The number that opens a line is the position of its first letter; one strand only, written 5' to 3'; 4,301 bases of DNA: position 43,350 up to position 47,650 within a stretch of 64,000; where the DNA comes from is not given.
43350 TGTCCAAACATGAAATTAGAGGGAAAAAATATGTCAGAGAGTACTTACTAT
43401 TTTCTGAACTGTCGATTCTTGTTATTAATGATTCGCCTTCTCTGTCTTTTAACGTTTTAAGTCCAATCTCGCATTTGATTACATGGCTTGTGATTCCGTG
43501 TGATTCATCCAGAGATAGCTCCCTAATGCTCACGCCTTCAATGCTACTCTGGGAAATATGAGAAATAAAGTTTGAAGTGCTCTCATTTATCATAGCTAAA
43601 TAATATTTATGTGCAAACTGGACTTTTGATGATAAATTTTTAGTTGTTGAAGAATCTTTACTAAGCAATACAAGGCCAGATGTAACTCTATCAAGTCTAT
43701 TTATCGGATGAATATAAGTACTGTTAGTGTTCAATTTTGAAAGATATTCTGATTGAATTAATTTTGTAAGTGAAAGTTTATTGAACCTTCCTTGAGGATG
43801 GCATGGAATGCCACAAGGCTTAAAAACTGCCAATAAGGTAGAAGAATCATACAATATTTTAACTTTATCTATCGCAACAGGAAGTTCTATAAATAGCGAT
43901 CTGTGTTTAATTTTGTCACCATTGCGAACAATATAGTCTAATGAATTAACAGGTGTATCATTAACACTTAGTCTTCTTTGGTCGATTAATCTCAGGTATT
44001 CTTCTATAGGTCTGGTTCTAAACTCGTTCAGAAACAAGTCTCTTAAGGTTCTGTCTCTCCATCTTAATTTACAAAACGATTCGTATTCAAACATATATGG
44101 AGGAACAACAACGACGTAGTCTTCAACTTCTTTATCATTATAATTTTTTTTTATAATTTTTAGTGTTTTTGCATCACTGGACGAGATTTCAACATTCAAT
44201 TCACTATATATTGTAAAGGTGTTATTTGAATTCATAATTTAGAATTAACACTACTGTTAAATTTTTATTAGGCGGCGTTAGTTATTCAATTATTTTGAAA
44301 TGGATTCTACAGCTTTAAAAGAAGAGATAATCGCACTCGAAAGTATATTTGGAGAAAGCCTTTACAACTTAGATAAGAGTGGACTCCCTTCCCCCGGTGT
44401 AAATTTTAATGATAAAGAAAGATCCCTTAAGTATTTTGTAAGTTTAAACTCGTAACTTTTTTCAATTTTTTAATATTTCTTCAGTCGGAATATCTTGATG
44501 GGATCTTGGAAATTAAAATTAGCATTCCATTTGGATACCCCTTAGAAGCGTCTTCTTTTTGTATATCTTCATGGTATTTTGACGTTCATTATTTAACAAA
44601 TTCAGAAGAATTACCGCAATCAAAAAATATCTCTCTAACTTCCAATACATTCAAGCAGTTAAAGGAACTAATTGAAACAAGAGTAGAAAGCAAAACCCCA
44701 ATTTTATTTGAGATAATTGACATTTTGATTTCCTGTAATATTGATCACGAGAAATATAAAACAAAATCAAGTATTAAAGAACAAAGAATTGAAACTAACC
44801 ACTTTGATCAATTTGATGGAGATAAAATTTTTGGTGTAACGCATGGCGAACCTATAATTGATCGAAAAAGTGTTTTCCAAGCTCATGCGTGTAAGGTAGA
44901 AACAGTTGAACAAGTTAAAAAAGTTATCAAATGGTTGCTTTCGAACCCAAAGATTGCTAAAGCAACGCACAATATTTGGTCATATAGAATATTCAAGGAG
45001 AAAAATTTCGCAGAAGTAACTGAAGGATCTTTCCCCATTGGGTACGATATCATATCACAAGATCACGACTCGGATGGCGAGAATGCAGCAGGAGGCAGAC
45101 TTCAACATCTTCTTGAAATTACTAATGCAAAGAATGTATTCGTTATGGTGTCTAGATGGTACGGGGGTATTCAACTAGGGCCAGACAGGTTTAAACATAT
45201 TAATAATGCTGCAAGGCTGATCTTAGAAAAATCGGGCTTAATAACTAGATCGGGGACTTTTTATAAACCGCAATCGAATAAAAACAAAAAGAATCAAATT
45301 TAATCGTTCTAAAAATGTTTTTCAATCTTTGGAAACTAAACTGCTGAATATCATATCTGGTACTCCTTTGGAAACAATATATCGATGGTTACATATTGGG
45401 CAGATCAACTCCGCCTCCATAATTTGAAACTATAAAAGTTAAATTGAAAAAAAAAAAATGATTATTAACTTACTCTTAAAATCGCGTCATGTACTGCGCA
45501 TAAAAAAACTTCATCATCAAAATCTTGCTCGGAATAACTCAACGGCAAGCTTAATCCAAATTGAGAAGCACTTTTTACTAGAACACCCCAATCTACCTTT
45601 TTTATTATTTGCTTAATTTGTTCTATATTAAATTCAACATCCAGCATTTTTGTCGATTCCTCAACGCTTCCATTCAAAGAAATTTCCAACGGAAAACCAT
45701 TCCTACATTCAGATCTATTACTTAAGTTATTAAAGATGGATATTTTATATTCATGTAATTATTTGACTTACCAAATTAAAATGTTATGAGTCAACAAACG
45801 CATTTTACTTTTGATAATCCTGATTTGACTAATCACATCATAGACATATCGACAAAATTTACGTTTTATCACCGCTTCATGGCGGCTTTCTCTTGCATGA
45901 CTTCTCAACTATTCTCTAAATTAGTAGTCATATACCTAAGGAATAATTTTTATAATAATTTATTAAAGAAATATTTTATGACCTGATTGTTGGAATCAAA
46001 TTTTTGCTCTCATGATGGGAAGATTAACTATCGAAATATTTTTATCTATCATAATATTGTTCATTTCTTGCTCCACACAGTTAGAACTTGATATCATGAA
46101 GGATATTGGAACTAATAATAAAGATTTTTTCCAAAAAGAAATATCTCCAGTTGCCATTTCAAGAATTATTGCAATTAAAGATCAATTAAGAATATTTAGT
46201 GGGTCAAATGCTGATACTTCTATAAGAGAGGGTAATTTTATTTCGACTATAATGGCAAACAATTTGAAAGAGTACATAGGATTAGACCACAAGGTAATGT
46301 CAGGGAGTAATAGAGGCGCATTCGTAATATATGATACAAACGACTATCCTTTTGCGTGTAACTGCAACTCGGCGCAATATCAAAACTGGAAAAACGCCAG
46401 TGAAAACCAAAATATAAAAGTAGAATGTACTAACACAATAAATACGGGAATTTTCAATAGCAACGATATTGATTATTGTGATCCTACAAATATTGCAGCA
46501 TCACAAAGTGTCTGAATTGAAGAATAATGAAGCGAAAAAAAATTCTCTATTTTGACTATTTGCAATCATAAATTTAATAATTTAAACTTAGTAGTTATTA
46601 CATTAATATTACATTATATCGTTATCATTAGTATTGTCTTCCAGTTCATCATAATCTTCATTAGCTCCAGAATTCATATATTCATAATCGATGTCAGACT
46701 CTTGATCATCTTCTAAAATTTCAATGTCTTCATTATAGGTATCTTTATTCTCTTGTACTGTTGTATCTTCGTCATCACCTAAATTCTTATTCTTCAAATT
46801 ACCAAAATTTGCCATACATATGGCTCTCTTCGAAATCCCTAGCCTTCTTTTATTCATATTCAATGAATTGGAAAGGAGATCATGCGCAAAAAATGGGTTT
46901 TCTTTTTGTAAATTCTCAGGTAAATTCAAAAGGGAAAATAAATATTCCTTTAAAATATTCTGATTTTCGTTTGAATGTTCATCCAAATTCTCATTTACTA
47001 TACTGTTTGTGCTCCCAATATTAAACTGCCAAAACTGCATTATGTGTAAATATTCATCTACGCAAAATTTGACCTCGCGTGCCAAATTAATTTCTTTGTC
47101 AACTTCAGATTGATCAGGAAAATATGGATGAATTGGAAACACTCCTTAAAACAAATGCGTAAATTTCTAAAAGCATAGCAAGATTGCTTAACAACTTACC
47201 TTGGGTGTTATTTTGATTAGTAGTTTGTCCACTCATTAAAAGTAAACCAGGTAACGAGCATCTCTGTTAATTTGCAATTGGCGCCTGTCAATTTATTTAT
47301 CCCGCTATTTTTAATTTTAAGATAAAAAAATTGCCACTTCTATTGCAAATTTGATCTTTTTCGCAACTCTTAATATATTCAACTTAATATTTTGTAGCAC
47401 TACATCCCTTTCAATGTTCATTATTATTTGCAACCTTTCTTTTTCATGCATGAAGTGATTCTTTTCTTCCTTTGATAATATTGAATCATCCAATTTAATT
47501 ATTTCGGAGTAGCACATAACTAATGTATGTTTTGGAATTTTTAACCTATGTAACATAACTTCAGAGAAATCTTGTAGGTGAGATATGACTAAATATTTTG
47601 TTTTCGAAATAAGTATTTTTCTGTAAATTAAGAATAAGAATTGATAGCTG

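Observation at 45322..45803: Hidden three-exon TRM112 gene on the minus strand, tail-to-tail with IMPACT at about 18 bp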

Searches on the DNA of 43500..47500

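Call 58: search_rna_families(source=window, start=43500, end=47500, threshold=evalue, max_evalue=1)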
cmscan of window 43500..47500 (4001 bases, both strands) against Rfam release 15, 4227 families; matches with E-value up to 1: 0.
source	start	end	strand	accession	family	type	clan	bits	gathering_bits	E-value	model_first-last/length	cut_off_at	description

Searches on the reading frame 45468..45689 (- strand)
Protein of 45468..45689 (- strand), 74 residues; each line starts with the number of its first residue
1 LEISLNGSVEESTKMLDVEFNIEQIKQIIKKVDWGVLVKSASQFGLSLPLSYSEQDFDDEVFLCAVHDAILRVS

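Call 4: search_protein_families(library=pfam, proteins=[window:45468-45689:-], max_evalue=1)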
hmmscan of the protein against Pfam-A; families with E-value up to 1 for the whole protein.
seq(74 aa): 0 families

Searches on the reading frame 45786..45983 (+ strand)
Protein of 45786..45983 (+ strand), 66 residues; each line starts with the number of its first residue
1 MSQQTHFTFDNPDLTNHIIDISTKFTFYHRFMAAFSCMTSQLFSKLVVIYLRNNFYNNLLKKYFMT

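Call 4: search_protein_families(library=pfam, proteins=[window:45786-45983:+], max_evalue=1)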
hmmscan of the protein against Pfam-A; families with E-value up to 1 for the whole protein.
seq(66 aa): 0 families
